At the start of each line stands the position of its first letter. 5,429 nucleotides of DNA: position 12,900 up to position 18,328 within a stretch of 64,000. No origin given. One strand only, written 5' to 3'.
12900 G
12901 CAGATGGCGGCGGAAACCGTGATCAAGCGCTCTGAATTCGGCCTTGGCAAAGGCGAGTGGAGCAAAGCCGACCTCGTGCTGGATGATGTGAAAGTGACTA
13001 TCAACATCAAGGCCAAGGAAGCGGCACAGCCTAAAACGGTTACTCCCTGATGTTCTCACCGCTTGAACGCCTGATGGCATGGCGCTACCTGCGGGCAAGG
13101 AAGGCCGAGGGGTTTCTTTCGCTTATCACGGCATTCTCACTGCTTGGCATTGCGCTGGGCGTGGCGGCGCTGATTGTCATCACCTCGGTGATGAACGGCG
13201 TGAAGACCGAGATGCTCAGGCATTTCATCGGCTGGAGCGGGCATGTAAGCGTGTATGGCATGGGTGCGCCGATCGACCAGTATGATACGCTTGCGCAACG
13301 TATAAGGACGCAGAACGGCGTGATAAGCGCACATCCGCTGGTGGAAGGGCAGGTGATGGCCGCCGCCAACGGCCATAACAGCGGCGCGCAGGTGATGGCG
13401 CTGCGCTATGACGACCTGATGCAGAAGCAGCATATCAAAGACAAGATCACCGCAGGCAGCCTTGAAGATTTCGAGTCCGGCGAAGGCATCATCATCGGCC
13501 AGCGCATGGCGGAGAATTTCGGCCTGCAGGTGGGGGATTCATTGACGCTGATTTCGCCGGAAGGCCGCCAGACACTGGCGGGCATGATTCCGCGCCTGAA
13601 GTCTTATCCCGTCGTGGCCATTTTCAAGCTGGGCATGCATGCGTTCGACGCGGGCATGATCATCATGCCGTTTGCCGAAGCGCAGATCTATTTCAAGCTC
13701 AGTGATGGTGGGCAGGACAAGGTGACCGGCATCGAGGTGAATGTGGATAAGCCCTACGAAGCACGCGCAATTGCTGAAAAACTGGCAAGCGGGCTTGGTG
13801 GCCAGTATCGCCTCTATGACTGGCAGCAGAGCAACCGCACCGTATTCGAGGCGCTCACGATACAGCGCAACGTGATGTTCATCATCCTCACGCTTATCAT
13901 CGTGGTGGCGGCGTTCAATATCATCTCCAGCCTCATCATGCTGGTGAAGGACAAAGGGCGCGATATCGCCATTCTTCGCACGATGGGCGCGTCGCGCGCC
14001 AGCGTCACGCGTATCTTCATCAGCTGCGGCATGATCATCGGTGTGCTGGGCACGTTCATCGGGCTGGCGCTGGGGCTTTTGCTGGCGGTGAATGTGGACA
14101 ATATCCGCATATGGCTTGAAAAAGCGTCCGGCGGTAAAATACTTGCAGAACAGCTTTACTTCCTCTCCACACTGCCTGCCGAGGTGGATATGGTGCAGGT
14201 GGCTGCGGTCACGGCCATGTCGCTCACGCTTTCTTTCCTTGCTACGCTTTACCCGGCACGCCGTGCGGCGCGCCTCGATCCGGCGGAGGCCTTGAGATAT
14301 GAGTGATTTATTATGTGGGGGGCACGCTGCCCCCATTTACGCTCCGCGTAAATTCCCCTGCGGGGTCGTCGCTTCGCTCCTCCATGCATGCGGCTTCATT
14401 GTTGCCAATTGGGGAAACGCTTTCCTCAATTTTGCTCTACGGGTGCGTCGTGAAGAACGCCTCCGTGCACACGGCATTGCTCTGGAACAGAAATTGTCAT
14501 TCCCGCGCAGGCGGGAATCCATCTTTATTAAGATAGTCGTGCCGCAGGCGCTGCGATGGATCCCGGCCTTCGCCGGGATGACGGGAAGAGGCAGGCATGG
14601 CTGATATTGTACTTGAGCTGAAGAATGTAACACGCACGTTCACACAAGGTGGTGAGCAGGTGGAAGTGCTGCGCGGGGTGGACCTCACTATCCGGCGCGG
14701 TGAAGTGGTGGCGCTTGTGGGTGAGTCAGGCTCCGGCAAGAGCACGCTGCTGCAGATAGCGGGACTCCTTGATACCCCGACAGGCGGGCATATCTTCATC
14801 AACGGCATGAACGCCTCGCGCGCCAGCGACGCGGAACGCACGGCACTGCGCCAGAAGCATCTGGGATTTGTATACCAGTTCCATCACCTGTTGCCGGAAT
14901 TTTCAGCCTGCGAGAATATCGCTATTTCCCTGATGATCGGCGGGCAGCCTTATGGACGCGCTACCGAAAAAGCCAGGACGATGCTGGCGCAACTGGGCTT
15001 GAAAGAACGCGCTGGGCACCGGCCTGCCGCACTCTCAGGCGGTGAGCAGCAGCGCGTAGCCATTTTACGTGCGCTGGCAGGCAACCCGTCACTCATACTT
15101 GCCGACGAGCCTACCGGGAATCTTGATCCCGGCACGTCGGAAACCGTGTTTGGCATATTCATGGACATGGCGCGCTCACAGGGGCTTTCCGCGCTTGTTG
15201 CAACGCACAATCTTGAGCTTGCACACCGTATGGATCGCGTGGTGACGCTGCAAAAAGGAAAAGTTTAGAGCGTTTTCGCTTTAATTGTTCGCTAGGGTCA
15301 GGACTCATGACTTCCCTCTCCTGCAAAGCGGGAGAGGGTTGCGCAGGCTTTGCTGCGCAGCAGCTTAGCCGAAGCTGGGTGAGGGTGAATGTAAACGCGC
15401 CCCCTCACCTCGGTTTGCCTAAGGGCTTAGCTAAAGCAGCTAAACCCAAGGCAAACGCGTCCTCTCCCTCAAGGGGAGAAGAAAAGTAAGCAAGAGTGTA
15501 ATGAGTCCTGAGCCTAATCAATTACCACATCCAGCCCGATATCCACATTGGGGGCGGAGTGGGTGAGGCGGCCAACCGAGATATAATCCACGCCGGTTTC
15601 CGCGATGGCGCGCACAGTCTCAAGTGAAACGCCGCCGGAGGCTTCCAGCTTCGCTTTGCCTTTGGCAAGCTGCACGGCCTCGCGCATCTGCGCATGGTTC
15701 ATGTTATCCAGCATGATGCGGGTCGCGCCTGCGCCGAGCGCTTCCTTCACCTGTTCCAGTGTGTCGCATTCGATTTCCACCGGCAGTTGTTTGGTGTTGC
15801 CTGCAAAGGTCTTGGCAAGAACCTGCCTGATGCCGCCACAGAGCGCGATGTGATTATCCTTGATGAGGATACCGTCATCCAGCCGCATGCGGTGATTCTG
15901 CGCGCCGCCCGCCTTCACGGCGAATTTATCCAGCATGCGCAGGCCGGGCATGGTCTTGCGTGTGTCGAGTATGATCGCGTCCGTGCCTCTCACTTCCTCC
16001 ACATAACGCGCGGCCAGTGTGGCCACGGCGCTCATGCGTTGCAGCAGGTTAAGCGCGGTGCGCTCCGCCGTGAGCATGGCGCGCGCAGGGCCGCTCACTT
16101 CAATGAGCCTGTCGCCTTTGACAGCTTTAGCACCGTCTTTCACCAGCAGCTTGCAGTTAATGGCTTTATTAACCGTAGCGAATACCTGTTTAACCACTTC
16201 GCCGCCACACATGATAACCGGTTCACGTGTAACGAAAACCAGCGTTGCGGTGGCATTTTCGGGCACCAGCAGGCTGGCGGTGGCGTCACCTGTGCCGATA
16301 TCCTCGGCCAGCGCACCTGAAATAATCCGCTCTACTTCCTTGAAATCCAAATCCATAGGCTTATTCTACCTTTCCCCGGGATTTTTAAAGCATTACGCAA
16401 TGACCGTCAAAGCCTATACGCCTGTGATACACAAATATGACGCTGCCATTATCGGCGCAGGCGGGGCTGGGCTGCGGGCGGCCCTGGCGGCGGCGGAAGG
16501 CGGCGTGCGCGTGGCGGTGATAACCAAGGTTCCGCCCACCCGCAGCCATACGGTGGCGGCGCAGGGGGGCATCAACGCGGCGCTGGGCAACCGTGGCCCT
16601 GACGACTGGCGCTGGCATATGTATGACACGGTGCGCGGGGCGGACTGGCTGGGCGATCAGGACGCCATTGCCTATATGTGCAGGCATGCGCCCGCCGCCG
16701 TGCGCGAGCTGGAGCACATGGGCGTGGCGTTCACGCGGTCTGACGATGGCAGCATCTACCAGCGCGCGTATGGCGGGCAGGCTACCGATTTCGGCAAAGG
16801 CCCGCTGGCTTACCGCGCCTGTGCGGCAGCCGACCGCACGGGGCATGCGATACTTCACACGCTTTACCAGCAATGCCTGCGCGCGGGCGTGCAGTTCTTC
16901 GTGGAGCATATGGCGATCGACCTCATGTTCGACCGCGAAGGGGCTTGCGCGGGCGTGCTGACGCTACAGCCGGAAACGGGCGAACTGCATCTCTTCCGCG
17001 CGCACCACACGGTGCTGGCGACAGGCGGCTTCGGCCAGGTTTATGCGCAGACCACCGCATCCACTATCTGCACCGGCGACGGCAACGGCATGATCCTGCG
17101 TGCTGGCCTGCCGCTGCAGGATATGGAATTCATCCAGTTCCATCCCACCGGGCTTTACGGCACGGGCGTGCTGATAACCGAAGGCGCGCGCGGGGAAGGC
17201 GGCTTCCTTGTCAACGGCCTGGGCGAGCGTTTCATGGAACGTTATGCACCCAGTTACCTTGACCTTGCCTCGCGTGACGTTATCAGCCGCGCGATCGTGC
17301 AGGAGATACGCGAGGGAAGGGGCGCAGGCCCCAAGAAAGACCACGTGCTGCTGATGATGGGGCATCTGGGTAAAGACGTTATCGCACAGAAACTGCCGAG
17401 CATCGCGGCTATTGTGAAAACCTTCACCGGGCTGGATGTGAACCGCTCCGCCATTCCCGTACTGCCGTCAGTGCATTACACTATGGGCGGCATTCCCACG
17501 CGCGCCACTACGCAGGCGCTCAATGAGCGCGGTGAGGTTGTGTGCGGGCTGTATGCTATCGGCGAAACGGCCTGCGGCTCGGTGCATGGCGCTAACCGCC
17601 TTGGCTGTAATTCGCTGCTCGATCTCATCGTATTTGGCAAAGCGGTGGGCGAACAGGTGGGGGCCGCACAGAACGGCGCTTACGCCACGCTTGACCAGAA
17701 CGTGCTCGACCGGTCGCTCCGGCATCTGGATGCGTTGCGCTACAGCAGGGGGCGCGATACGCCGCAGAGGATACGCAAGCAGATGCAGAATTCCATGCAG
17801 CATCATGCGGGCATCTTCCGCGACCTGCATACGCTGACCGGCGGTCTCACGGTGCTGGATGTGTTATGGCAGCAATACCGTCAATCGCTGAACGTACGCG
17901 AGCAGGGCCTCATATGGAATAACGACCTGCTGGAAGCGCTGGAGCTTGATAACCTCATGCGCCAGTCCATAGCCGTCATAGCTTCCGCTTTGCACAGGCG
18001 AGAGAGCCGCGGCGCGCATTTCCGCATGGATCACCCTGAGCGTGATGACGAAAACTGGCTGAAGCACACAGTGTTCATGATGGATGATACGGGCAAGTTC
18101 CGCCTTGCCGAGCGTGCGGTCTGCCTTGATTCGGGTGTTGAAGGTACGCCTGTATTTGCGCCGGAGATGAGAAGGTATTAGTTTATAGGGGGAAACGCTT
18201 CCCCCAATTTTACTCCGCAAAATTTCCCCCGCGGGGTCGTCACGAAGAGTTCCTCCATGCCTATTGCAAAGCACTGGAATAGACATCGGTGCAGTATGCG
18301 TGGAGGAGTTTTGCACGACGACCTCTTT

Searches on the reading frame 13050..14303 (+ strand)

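Call 80: search_protein_families(library=pfam, proteins=[window:13050-14303:+], max_evalue=0.00001)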
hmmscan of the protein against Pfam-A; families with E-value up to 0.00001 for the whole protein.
window:13050-14303:+ (418 aa): 2 families
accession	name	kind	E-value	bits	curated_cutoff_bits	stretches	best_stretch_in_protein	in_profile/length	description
PF12704.14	MacB_PCD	-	1.2e-18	68.6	27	1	27-245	1-204/207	MacB-like periplasmic core domain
PF02687.27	FtsX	-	1.9e-15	57.4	25.5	1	278-411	2-120/120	FtsX-like permease C-terminal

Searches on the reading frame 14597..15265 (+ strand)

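Call 80: search_protein_families(library=pfam, proteins=[window:14597-15265:+], max_evalue=0.00001)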
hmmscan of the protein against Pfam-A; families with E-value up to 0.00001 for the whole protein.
window:14597-15265:+ (223 aa): 2 families
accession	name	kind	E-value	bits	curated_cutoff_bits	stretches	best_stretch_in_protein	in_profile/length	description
PF00005.33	ABC_tran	-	5e-33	115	25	1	25-173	1-136/137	ABC transporter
PF13304.12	AAA_21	-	1.1e-08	36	27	0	38-58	2-22/304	AAA domain, putative AbiEii toxin, Type IV TA system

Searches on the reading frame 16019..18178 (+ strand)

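Call 80: search_protein_families(library=pfam, proteins=[window:16019-18178:+], max_evalue=0.00001)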
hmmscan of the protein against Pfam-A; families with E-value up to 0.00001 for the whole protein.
window:16019-18178:+ (720 aa): 4 families
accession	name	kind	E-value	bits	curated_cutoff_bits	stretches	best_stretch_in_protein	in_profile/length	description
PF00890.30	FAD_binding_2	-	6e-113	378.6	20.4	1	141-533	1-414/414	FAD binding domain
PF02910.25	Succ_DH_flav_C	-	1e-35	123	20.8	1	586-705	1-120/130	Fumarate reductase flavoprotein C-term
PF03486.20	HI0933_like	-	2.8e-08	34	50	0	141-186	2-48/244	HI0933-like protein Rossmann domain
PF01266.30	DAO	-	7e-08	32.8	27.9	1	141-340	1-207/353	FAD dependent oxidoreductase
